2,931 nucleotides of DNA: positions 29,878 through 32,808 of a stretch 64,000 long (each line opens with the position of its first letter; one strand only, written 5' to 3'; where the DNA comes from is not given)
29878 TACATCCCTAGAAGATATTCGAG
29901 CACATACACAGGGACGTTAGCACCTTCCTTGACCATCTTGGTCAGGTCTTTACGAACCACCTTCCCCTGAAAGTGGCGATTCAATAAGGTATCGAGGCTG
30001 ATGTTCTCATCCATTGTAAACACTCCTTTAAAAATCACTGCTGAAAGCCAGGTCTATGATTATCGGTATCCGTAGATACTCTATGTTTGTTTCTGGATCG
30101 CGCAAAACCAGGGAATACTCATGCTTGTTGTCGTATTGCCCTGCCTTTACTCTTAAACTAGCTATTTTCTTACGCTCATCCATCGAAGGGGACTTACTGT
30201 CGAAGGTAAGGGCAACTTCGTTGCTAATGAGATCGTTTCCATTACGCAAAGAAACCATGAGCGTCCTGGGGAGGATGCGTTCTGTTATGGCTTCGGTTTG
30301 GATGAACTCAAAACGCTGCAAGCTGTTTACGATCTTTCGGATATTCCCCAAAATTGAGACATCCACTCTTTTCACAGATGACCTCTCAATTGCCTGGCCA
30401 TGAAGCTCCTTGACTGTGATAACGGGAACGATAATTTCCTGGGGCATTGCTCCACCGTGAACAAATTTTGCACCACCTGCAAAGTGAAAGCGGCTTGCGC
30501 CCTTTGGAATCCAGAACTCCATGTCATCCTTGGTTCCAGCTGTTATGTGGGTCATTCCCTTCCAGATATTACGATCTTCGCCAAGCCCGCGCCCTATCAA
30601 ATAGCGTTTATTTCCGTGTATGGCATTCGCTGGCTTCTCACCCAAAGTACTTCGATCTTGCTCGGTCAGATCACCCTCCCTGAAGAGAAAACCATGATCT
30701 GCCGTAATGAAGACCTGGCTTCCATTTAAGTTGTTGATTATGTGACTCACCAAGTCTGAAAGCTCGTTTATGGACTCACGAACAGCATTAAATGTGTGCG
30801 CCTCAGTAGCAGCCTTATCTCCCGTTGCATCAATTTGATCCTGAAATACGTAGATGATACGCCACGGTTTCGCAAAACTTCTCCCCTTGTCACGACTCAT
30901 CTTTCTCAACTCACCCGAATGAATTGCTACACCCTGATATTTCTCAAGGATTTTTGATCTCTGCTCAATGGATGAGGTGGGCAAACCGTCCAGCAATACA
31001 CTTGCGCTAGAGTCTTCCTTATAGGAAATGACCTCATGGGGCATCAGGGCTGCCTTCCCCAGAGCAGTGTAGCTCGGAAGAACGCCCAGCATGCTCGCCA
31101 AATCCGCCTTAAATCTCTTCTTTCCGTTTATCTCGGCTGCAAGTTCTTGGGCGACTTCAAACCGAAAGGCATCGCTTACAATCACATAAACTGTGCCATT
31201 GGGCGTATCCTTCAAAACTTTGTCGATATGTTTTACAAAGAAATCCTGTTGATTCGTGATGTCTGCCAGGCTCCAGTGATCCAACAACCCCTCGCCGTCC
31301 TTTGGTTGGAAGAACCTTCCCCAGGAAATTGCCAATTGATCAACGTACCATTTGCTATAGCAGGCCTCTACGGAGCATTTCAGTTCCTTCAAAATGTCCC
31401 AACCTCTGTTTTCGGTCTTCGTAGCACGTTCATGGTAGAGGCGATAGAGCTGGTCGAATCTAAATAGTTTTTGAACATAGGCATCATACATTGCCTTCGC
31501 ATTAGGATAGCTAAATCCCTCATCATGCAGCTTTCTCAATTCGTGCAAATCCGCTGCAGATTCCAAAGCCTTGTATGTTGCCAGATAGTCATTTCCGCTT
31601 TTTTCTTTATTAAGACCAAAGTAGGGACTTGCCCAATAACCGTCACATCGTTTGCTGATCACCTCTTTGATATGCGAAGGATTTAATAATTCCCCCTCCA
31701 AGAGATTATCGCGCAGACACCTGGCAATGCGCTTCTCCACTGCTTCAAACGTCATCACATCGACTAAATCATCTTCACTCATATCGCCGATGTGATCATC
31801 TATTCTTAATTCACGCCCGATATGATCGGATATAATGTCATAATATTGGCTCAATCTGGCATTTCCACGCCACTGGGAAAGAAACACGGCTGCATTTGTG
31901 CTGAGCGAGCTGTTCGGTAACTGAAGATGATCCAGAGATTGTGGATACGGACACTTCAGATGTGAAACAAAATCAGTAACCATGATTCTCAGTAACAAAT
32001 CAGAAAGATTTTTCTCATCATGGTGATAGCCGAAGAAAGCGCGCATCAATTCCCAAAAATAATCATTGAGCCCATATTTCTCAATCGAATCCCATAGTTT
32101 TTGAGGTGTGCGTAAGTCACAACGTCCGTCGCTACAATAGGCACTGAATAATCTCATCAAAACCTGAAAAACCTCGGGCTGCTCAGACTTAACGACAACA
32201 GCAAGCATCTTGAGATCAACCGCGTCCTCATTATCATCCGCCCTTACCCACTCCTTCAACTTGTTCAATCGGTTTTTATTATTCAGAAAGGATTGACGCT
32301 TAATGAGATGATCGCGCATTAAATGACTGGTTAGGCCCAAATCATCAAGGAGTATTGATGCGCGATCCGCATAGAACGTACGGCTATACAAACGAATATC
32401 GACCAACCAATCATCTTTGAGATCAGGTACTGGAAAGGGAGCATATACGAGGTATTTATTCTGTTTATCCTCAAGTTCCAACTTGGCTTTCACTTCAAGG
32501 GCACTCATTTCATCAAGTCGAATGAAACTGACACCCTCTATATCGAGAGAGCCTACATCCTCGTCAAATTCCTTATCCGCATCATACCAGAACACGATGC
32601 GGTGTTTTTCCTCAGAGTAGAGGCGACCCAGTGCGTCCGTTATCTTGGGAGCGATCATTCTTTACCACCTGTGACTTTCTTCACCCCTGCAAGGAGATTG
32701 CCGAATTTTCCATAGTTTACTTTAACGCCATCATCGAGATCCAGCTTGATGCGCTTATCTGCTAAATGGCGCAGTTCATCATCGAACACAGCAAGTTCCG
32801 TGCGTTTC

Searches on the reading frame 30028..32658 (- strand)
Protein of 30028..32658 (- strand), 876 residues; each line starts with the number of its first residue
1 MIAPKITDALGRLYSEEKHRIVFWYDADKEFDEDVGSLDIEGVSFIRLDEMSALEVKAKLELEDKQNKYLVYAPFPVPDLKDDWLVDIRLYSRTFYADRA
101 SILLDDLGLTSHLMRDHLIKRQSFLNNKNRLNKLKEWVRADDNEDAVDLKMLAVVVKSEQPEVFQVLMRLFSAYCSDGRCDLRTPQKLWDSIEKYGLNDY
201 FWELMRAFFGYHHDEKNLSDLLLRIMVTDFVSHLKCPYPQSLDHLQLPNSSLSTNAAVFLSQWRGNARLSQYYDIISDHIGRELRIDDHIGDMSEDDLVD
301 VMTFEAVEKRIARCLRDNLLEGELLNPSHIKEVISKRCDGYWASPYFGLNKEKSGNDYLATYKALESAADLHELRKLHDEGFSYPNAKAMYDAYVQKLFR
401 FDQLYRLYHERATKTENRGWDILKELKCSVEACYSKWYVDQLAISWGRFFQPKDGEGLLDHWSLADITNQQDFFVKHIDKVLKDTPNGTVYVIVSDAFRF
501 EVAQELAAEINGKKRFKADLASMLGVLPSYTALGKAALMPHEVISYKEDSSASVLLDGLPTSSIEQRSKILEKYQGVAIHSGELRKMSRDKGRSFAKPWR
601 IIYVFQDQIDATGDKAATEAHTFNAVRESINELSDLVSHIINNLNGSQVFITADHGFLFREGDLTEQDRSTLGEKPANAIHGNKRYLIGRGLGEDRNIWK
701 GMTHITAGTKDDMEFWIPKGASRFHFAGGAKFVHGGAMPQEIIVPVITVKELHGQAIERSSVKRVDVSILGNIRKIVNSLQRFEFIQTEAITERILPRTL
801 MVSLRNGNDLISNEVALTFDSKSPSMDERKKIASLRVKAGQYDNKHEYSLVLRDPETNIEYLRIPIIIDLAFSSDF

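Call 27: search_protein_families(library=pfam, proteins=[window:30028-32658:-], max_evalue=0.001)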
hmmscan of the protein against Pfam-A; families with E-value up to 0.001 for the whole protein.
window:30028-32658:- (876 aa): 1 family
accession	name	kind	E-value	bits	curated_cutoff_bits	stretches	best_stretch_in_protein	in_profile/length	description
PF08665.17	PglZ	-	2.7e-59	200.6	25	1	490-663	3-178/179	PglZ domain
